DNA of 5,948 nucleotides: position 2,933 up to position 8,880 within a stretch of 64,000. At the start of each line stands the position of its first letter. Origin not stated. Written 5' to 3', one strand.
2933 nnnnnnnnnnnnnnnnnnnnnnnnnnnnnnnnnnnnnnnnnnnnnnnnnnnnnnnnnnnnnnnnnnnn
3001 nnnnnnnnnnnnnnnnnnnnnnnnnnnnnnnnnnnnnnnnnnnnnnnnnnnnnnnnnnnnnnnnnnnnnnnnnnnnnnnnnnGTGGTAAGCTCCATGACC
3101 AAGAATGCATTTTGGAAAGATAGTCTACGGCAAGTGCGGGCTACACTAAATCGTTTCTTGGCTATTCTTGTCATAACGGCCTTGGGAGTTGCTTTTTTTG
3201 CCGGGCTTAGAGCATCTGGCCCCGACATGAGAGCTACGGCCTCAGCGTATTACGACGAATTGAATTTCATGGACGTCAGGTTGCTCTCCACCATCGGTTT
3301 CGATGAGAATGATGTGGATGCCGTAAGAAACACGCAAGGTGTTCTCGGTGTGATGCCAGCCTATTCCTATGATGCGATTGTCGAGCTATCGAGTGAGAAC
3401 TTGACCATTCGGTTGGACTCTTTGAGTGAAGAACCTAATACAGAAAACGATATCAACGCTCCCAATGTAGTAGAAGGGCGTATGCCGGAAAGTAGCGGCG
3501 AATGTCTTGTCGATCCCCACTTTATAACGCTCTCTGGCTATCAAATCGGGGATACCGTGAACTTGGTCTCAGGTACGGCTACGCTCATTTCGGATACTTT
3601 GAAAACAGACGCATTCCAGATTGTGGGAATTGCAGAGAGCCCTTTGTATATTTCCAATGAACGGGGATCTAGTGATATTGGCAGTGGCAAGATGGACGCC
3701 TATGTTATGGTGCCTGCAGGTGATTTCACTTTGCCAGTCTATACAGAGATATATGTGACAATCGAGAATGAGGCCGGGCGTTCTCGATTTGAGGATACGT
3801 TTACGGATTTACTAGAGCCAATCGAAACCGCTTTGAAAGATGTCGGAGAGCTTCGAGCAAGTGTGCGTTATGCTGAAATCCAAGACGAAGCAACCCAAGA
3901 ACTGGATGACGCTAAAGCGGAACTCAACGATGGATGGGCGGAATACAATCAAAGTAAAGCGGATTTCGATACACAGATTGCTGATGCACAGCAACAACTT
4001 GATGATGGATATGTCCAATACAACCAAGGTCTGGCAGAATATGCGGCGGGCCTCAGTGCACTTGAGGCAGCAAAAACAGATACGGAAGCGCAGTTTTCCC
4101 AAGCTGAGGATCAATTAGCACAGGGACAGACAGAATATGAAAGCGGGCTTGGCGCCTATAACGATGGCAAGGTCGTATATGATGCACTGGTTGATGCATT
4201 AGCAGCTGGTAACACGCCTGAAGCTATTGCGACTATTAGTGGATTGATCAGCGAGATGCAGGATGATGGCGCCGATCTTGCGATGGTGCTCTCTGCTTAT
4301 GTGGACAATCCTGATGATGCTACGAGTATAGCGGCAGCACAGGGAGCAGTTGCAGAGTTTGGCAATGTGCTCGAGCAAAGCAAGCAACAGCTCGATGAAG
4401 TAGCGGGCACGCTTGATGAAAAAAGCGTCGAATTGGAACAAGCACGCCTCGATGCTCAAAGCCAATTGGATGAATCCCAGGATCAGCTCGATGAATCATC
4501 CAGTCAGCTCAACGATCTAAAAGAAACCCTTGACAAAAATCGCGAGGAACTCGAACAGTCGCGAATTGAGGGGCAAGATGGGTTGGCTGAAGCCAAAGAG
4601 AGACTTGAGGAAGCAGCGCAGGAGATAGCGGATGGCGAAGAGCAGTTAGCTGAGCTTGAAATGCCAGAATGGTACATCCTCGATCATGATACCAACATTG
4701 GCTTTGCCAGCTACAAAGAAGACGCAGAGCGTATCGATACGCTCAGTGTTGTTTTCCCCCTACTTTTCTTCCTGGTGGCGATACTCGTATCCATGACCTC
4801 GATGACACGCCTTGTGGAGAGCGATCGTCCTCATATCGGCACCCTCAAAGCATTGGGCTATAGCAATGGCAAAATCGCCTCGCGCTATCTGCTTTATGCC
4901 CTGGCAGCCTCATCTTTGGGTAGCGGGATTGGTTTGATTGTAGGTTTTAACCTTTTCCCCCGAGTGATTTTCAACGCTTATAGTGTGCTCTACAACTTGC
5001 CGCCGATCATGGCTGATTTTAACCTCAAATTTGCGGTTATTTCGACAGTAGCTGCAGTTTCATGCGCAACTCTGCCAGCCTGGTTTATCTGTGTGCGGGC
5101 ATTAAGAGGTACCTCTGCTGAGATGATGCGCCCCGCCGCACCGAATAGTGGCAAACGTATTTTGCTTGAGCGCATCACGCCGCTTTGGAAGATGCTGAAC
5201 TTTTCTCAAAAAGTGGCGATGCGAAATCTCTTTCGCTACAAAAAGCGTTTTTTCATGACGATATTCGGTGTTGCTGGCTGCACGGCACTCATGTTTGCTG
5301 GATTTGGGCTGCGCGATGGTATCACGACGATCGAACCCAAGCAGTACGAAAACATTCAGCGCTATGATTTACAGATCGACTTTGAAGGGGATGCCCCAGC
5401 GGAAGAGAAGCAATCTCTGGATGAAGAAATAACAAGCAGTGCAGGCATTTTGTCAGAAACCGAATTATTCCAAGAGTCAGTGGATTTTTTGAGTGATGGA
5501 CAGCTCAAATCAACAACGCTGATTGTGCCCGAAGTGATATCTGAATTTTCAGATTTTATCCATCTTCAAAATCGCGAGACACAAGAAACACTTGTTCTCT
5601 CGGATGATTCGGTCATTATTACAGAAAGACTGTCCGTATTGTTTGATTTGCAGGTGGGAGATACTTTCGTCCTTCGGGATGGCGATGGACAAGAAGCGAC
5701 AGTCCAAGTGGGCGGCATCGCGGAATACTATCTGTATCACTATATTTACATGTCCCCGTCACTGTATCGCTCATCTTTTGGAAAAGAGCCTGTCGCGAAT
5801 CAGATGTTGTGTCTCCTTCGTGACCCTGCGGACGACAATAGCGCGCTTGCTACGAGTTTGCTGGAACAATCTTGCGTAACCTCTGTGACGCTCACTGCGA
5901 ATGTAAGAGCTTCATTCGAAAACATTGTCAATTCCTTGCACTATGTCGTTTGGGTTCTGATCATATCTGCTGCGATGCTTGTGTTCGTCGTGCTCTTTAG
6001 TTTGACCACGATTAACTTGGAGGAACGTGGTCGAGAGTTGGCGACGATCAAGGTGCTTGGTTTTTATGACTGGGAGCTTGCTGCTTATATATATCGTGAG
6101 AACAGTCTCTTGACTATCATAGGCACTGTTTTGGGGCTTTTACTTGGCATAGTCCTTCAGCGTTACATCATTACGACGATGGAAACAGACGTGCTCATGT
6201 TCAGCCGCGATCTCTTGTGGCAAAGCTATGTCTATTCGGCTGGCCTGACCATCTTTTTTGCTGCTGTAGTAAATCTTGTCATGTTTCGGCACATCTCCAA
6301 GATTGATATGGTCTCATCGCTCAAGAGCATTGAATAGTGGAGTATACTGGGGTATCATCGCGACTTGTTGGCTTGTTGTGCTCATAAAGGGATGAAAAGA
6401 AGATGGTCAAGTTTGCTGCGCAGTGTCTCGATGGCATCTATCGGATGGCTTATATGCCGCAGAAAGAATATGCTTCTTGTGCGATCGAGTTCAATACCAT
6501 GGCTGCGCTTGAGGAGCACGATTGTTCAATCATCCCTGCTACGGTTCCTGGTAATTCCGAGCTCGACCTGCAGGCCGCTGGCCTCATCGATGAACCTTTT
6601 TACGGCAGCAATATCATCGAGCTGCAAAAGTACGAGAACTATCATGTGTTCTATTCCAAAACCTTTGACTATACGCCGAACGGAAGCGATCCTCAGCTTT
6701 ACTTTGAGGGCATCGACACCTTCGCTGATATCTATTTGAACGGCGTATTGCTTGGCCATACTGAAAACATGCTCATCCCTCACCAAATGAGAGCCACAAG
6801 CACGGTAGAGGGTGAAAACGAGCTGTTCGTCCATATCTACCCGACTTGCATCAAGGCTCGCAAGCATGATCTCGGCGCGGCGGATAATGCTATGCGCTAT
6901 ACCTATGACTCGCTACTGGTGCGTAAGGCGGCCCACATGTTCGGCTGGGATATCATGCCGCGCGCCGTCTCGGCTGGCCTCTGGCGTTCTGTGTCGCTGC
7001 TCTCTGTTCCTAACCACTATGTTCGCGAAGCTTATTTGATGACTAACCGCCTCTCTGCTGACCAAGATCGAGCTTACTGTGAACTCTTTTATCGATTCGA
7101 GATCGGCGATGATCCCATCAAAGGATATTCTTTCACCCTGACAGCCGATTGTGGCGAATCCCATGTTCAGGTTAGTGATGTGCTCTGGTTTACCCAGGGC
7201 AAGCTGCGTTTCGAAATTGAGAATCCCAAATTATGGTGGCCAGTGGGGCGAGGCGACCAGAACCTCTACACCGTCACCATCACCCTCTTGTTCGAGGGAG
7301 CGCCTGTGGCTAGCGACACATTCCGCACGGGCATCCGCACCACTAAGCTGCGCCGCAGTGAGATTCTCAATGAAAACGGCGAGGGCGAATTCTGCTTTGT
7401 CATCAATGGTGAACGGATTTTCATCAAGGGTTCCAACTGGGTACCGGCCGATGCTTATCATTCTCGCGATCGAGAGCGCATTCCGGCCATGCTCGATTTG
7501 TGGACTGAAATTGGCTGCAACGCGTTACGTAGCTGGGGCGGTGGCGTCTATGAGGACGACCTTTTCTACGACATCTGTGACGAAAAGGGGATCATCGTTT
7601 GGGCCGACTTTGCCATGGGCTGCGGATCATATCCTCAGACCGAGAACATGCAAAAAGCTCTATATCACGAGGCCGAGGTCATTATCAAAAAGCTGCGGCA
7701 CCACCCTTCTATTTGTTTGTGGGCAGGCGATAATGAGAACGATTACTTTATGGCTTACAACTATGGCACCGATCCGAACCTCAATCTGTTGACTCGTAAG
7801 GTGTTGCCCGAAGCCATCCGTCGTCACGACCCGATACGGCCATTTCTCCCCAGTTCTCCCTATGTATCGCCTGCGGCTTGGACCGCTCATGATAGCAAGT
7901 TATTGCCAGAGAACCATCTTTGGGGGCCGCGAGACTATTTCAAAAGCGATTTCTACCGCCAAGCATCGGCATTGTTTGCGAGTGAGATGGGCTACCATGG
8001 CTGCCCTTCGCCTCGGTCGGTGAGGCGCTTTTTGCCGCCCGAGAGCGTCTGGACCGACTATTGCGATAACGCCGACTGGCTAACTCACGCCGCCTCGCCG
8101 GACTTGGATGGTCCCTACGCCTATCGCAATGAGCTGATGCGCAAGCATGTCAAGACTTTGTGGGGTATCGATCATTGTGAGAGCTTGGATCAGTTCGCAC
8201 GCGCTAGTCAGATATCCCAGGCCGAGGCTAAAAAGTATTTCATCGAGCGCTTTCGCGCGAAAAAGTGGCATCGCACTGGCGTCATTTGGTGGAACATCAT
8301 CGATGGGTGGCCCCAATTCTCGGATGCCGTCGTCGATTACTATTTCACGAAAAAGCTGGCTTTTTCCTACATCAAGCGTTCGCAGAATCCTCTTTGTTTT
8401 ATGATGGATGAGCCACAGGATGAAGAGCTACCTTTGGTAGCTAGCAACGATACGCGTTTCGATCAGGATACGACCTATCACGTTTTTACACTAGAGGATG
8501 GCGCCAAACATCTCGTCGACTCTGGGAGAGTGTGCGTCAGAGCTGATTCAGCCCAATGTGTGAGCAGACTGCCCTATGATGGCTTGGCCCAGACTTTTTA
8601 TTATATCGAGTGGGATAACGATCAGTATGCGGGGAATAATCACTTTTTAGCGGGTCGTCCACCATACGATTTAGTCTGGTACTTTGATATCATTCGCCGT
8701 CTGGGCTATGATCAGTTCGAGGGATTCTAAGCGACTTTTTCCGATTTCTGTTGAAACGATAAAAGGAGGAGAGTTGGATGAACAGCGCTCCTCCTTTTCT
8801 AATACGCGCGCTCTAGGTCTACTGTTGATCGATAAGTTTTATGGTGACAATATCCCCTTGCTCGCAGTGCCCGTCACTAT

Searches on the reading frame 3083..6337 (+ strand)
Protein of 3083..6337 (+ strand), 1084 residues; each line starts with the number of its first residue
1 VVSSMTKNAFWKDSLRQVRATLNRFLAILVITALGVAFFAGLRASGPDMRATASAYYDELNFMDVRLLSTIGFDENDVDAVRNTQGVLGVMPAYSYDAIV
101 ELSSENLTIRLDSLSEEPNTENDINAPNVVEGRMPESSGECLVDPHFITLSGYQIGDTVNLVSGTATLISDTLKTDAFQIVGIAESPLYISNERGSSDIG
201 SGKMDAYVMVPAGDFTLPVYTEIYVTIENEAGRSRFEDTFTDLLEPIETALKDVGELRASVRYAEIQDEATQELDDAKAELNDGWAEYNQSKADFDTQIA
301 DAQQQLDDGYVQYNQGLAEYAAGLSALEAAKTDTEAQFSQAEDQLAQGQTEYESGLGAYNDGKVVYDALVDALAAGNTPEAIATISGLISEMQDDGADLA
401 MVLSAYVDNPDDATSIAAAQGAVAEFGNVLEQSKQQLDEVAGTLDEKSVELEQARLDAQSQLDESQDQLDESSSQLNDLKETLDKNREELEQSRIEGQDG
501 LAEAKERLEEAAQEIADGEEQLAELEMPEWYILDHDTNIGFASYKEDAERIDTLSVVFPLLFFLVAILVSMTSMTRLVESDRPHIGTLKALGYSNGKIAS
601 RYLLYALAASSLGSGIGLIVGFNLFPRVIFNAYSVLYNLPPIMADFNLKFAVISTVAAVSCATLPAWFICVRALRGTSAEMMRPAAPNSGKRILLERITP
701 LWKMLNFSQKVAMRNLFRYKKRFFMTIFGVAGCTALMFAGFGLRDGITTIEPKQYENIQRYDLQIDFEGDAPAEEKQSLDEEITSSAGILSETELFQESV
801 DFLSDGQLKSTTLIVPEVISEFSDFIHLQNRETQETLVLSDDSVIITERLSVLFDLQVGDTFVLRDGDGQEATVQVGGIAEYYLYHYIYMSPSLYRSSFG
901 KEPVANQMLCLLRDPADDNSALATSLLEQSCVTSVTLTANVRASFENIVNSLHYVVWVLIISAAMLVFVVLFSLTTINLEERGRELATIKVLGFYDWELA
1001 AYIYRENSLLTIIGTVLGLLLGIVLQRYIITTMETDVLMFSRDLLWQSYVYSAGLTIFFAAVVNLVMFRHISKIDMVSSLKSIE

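Call 51: search_protein_families(library=pfam, proteins=[window:3083-6337:+], max_evalue=0.01)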
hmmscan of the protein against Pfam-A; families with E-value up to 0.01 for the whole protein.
window:3083-6337:+ (1084 aa): 6 families
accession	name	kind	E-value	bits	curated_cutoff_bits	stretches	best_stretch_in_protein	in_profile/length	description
PF02687.27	FtsX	-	1.3e-25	90.2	25.5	2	958-1075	2-119/120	FtsX-like permease C-terminal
PF04108.17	ATG17_like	-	0.0001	22.4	43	1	269-525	116-291/355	Autophagy protein ATG17-like domain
PF02601.20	Exonuc_VII_L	-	0.0003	20.8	35.9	1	418-514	134-265/315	Exonuclease VII, large subunit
PF13166.12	AAA_13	-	0.0018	17.5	36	0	255-350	349-444/713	AAA domain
PF08614.16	ATG16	-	0.0021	18.7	33.7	0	438-526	66-150/200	Autophagy protein 16 (ATG16)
PF23067.1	MG280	-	0.0026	17.8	27.4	1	408-493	64-148/259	Uncharacterised protein MG280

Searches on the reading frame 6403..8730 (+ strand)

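Call 5: search_protein_families(library=pfam, proteins=[window:6403-8730:+], max_evalue=0.01)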
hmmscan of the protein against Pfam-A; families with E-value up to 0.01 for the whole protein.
window:6403-8730:+ (775 aa): 4 families
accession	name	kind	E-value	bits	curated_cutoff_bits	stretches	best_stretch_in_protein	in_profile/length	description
PF22666.2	Glyco_hydro_2_N2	-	3.4e-33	115.5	27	1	42-195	10-167/167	Glycosyl hydrolase 2 galactose-binding domain-like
PF00703.27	Glyco_hydro_2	-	1e-09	39.6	23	1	253-312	49-109/109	Glycosyl hydrolases family 2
PF02836.23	Glyco_hydro_2_C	-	1.9e-05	24.4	21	1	332-480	8-157/302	Glycosyl hydrolases family 2, TIM barrel domain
PF02837.24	Glyco_hydro_2_N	-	0.0017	18.8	28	1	77-145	62-133/169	Glycosyl hydrolases family 2, sugar binding domain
